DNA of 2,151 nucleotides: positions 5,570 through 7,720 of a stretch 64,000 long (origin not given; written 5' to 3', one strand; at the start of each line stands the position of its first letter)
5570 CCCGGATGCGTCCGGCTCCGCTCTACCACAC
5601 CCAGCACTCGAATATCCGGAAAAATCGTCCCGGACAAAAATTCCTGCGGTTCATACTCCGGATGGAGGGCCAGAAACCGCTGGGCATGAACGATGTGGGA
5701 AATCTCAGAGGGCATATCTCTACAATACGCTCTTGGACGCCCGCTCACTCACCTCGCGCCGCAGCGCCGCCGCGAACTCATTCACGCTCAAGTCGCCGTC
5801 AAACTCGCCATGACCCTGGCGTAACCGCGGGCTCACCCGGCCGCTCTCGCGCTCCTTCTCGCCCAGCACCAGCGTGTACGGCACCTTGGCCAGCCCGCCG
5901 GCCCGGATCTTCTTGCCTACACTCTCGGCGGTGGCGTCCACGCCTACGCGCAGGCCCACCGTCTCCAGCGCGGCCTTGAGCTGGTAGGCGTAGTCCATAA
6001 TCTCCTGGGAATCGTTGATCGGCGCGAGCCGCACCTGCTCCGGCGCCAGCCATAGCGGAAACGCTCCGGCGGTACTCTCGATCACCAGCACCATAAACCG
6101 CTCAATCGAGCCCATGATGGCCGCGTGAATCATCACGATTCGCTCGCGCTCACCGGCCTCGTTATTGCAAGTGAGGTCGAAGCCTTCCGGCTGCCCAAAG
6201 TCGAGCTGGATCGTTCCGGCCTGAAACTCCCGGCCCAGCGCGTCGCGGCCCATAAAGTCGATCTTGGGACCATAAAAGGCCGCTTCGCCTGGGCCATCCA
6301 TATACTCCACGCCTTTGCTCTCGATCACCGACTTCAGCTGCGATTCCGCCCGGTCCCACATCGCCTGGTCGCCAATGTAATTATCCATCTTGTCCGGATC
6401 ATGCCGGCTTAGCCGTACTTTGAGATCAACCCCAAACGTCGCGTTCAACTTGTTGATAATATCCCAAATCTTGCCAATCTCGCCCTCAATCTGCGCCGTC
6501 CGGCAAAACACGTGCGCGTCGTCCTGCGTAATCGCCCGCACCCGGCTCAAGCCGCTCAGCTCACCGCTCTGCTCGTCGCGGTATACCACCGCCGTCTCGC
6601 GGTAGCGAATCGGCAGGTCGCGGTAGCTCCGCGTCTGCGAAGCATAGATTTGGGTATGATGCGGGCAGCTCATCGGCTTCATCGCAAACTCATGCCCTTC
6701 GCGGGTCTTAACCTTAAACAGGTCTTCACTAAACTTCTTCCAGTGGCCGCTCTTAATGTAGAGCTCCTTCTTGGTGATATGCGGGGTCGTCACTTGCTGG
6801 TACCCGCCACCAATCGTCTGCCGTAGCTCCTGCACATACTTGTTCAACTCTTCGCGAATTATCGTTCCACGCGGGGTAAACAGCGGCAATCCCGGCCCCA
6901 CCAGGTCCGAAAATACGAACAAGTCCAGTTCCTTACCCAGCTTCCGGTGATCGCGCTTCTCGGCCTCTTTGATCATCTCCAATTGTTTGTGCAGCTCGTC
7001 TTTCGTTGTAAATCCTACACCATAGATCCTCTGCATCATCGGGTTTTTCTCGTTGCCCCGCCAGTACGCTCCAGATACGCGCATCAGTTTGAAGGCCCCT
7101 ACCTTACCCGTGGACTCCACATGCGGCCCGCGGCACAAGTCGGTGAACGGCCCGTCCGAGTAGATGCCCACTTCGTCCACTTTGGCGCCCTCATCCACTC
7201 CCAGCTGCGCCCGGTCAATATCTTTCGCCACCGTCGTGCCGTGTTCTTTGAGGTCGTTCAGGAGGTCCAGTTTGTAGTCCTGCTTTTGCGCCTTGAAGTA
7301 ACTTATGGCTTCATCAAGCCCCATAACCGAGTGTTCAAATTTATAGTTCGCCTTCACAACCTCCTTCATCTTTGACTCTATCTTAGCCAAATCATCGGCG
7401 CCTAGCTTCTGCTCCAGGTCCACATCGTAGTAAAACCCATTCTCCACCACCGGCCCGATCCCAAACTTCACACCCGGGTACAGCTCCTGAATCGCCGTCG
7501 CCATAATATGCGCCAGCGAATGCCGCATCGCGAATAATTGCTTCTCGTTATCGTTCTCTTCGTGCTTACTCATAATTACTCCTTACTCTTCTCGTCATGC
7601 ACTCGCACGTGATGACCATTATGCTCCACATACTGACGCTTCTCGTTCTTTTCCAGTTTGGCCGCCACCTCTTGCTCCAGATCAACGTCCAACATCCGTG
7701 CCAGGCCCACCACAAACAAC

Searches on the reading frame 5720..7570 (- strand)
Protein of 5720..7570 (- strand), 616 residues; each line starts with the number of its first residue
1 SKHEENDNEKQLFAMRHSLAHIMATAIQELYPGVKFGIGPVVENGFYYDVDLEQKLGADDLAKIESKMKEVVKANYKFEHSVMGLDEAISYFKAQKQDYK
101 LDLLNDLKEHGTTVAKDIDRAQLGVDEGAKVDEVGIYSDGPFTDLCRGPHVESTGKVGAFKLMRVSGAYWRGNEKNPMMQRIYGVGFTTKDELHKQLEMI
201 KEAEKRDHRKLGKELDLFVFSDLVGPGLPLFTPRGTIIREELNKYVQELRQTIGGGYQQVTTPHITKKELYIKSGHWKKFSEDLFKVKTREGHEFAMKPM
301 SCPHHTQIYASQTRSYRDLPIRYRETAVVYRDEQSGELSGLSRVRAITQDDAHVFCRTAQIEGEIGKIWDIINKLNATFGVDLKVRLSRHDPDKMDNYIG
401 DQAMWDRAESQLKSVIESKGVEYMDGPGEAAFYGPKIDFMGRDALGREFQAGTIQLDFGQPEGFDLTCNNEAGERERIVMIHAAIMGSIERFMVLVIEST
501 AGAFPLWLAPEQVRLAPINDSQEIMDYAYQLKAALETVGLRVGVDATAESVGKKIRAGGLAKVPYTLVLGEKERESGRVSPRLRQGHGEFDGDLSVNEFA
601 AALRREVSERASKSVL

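Call 54: search_protein_families(library=pfam, proteins=[window:5720-7570:-], max_evalue=0.00001)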
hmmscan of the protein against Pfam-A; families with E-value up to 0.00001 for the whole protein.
window:5720-7570:- (616 aa): 3 families
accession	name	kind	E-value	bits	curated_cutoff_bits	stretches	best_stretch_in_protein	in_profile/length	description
PF00587.30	tRNA-synt_2b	-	1.1e-40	140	29.3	1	285-499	1-178/179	tRNA synthetase class II core domain (G, H, P, S and T)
PF07973.19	tRNA_SAD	-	5.1e-16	58.8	24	1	135-183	2-44/44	Threonyl and Alanyl tRNA synthetase second additional domain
PF03129.25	HGTP_anticodon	-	1.3e-15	57.8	21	1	512-605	1-93/94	Anticodon binding domain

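Call 55: find_homologous_proteins(query=window:5720-7570:-, max_evalue=1e-50)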
Query window:5720-7570:- (616 aa): 8000 proteins with E <= 1e-50 among 8000 candidates; the best 120 are listed.
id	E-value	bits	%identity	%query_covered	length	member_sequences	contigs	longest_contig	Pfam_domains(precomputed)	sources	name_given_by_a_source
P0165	0.0e+0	1402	100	100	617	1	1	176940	PF03129.26,PF00587.31,PF07973.20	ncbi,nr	ncbi:MAG: thrZ [Patescibacteria group bacterium]|nr:thrZ [Patescibacteria group bacterium]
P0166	0.0e+0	1204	85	99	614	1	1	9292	PF03129.26,PF00587.31,PF07973.20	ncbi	-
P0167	0.0e+0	1184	84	99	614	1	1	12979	PF03129.26,PF00587.31,PF07973.20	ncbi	-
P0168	0.0e+0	1171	82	99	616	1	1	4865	PF03129.26,PF00587.31,PF07973.20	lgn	-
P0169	0.0e+0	1165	82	100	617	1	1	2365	PF03129.26,PF00587.31,PF07973.20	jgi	jgi:threonyl-tRNA synthetase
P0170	0.0e+0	1162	81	100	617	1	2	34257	PF03129.26,PF00587.31,PF07973.20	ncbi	ncbi:MAG: threonine--tRNA ligase [Candidatus Saccharimonadales bacterium]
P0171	0.0e+0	1155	81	100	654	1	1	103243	PF03129.26,PF00587.31,PF07973.20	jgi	jgi:threonyl-tRNA synthetase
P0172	0.0e+0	1154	82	99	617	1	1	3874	PF03129.26,PF00587.31,PF07973.20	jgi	jgi:threonyl-tRNA synthetase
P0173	0.0e+0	1153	82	99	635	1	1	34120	PF03129.26,PF00587.31,PF07973.20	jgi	jgi:threonyl-tRNA synthetase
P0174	0.0e+0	1153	81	99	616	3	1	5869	PF03129.26,PF00587.31,PF07973.20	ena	-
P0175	0.0e+0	1146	80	100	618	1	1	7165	PF03129.26,PF00587.31,PF07973.20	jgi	jgi:threonyl-tRNA synthetase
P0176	0.0e+0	1144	81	99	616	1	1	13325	PF03129.26,PF00587.31,PF07973.20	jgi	jgi:threonyl-tRNA synthetase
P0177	0.0e+0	1144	80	100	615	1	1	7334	PF03129.26,PF00587.31,PF07973.20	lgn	-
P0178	0.0e+0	1143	80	100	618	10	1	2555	PF03129.26,PF00587.31,PF07973.20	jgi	jgi:threonyl-tRNA synthetase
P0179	0.0e+0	1143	80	99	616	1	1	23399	PF03129.26,PF00587.31,PF07973.20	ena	-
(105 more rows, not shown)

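Call 57: find_encoding_contigs(protein=P0165, flank=10000, max_places=2)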
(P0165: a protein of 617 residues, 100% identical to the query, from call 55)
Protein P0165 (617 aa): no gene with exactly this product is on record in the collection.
